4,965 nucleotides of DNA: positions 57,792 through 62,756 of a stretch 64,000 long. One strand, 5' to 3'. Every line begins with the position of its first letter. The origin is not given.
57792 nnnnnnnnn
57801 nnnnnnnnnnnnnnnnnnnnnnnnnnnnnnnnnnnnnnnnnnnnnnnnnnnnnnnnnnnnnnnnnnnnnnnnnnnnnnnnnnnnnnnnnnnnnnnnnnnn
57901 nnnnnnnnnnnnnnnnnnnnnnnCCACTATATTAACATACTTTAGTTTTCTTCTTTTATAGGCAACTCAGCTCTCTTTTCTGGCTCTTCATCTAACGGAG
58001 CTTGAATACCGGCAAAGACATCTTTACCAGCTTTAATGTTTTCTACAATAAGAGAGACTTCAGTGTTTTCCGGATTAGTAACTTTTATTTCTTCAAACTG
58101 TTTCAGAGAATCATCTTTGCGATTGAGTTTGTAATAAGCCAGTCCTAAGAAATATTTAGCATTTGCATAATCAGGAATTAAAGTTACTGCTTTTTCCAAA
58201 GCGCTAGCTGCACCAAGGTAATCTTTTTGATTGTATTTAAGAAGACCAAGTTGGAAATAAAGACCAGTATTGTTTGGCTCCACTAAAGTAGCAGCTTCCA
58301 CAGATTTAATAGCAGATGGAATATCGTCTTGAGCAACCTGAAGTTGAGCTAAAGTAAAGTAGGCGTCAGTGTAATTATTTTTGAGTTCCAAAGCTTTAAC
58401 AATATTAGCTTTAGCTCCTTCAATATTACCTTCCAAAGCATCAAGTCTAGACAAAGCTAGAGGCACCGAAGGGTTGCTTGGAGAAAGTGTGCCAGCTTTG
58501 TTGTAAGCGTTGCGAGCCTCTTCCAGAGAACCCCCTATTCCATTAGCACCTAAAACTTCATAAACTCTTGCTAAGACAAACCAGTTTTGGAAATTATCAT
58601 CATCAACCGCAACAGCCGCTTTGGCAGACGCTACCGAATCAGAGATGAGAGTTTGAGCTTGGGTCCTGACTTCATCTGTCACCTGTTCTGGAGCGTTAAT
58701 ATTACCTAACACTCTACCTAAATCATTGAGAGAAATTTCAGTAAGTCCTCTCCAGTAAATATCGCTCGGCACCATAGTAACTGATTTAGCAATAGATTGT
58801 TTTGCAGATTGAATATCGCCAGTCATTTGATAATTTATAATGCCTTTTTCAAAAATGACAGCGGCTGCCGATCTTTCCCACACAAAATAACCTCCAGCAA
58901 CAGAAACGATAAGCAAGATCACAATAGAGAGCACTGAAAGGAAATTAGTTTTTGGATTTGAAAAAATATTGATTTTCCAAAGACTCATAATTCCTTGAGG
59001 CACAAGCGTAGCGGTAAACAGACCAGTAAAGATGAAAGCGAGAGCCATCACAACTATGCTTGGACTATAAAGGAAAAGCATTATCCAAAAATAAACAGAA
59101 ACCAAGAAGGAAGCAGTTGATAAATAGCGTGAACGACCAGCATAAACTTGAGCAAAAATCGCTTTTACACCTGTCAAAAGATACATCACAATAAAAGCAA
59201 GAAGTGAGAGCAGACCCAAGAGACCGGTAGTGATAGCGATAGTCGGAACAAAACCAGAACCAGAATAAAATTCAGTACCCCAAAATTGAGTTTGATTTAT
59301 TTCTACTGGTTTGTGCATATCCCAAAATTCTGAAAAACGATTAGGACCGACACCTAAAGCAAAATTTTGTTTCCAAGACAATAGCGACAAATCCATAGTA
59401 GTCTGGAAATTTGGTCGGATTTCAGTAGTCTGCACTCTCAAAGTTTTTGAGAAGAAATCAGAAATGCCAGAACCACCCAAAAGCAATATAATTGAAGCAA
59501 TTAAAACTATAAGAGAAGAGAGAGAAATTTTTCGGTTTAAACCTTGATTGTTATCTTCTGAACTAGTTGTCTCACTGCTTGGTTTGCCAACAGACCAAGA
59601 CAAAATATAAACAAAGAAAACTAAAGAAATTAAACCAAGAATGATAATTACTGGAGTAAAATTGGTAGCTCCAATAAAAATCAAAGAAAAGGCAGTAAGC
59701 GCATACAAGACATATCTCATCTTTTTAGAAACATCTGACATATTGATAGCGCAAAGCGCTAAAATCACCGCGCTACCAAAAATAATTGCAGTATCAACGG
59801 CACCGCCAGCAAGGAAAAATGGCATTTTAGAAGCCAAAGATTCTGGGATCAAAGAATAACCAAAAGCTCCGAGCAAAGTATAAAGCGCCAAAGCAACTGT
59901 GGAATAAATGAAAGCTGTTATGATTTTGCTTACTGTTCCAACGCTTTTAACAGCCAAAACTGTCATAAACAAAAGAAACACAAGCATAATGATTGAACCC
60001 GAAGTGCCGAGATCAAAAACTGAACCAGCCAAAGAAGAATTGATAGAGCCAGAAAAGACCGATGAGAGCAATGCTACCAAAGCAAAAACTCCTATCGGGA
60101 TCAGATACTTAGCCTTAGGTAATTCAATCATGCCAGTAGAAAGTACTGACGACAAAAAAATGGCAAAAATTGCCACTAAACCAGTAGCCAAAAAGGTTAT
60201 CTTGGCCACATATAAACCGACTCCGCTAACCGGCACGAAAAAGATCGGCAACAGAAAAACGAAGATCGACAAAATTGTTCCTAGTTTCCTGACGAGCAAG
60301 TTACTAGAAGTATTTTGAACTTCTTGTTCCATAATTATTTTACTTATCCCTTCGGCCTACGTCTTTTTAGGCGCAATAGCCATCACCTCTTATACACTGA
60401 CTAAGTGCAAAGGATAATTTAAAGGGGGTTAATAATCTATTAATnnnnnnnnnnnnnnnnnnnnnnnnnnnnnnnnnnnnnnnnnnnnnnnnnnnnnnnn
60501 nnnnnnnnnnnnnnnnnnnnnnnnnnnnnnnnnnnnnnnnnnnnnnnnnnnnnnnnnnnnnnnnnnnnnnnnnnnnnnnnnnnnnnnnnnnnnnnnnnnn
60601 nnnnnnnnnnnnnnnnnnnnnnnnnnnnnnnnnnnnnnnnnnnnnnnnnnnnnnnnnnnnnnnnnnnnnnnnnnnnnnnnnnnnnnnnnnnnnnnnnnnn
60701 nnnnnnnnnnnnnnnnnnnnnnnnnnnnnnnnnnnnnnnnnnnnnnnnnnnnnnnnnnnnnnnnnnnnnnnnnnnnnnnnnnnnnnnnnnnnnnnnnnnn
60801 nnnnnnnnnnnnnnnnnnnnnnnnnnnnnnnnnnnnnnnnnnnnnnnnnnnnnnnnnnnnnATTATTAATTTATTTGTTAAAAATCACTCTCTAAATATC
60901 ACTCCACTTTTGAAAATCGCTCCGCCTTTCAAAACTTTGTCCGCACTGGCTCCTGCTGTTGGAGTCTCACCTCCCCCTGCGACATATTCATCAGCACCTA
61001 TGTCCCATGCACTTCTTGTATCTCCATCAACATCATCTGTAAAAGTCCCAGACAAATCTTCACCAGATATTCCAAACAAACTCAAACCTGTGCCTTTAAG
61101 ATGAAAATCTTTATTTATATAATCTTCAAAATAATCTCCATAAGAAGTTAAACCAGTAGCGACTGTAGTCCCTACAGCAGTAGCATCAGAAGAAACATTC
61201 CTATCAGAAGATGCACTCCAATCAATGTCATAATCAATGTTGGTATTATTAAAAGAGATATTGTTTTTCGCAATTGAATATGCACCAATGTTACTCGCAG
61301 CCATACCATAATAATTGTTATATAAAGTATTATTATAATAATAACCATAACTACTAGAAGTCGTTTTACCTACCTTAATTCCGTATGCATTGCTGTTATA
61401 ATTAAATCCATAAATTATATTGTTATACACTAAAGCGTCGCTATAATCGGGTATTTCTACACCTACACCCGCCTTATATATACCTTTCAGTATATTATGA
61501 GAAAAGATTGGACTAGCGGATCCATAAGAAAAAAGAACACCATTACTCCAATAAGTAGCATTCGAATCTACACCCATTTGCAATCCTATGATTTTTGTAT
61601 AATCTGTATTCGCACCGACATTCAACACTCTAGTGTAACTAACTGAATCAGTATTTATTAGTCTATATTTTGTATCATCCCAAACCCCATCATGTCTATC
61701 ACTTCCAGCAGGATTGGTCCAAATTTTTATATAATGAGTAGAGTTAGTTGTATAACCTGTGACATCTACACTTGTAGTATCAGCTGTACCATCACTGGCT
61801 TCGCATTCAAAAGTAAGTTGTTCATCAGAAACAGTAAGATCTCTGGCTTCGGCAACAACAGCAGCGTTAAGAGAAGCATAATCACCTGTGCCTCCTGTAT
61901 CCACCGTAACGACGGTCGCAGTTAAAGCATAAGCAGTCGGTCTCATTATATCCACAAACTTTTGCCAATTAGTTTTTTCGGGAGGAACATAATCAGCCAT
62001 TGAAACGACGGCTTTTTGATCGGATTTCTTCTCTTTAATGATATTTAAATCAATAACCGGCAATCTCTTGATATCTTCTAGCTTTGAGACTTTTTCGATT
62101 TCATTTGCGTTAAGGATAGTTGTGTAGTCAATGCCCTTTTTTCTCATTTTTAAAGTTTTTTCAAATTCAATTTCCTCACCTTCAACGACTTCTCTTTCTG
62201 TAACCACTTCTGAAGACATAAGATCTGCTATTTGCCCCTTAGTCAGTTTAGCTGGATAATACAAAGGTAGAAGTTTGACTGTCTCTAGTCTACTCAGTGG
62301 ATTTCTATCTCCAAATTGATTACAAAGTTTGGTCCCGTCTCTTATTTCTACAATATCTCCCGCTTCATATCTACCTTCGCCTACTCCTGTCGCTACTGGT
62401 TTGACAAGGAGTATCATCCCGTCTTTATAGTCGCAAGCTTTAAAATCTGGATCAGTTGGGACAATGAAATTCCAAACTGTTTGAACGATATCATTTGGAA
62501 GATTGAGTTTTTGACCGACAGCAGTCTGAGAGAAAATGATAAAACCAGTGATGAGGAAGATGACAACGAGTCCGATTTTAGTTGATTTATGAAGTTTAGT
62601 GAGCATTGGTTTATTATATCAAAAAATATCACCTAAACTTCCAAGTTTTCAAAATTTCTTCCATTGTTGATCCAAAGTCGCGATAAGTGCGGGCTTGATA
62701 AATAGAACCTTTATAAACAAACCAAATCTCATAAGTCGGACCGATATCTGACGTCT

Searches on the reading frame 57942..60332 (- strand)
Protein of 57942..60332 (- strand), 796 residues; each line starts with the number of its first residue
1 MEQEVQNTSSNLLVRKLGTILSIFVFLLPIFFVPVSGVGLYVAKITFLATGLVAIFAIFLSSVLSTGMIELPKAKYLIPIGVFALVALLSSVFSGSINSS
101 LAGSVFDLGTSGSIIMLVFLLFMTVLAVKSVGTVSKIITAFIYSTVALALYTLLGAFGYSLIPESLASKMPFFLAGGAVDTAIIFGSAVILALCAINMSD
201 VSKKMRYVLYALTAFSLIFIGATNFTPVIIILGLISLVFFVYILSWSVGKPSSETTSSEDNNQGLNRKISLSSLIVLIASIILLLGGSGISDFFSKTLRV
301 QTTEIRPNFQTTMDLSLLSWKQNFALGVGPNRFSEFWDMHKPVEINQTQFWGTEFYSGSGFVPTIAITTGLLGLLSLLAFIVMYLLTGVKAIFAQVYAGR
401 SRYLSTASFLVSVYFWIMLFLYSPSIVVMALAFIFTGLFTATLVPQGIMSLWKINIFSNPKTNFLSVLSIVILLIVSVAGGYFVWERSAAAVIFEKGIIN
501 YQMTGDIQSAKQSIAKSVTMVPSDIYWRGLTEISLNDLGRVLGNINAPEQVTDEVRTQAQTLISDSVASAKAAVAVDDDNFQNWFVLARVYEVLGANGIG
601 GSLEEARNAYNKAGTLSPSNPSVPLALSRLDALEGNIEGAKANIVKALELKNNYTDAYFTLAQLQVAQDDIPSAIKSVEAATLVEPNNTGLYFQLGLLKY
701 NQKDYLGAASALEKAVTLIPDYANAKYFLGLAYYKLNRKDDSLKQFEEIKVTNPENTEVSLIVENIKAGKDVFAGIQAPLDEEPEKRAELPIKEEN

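Call 43: search_protein_families(library=pfam, proteins=[window:57942-60332:-], max_evalue=0.00001)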
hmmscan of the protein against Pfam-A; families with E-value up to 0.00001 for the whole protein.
window:57942-60332:- (796 aa): 9 families
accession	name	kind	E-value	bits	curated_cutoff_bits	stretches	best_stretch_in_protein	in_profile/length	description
PF14559.12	TPR_19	-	4.4e-16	59.4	25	1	702-760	4-62/68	Tetratricopeptide repeat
PF07719.23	TPR_2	-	1.6e-15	56.3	27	0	723-756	1-34/34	Tetratricopeptide repeat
PF13432.12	TPR_16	-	1.2e-11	45.2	32.7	0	694-750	2-58/65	Tetratricopeptide repeat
PF13414.12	TPR_11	-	1.4e-11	44.3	26.8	0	696-736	1-41/42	TPR repeat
PF13181.12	TPR_8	-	6.4e-11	42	25.7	0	691-721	3-33/34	Tetratricopeptide repeat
PF23914.1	TPR_CcmH_CycH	-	3.1e-09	37.3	42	0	576-676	45-142/158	Cytochrome c-type biogenesis protein H TPR domain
PF00515.34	TPR_1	-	8.5e-08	32.2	27.8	0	723-756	1-34/34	Tetratricopeptide repeat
PF13428.12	TPR_14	-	4e-07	30.5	23.5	0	656-696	2-42/44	Tetratricopeptide repeat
PF13371.12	TPR_9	-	9.2e-07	29.2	35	0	666-721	6-61/73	Tetratricopeptide repeat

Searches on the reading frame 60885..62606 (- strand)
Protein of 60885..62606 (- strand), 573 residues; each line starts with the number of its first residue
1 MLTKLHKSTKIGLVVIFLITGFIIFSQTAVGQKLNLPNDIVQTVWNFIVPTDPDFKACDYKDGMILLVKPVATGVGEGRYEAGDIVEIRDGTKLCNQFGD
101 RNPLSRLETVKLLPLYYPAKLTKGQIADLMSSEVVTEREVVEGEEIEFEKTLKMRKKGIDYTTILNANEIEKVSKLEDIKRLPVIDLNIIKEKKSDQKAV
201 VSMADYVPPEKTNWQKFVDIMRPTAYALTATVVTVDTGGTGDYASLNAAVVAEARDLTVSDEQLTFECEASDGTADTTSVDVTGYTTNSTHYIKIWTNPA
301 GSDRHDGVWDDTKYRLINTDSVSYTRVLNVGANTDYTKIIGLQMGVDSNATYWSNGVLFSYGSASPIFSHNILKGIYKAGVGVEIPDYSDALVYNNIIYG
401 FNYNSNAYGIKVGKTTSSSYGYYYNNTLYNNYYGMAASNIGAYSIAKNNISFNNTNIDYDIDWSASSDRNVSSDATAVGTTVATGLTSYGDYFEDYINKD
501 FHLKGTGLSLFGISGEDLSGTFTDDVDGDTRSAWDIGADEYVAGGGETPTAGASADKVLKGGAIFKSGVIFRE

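Call 43: search_protein_families(library=pfam, proteins=[window:60885-62606:-], max_evalue=0.00001)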
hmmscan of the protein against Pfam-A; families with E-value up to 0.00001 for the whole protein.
window:60885-62606:- (573 aa): 0 families

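Call 66: search_protein_families(library=pfam, proteins=[window:60885-62606:-], max_evalue=0.05)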
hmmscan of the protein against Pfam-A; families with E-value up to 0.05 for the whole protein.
window:60885-62606:- (573 aa): 1 family
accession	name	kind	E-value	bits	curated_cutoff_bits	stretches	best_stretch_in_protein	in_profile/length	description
PF07602.17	DUF1565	-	0.00031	20.6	20.3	1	334-464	104-237/257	Protein of unknown function (DUF1565)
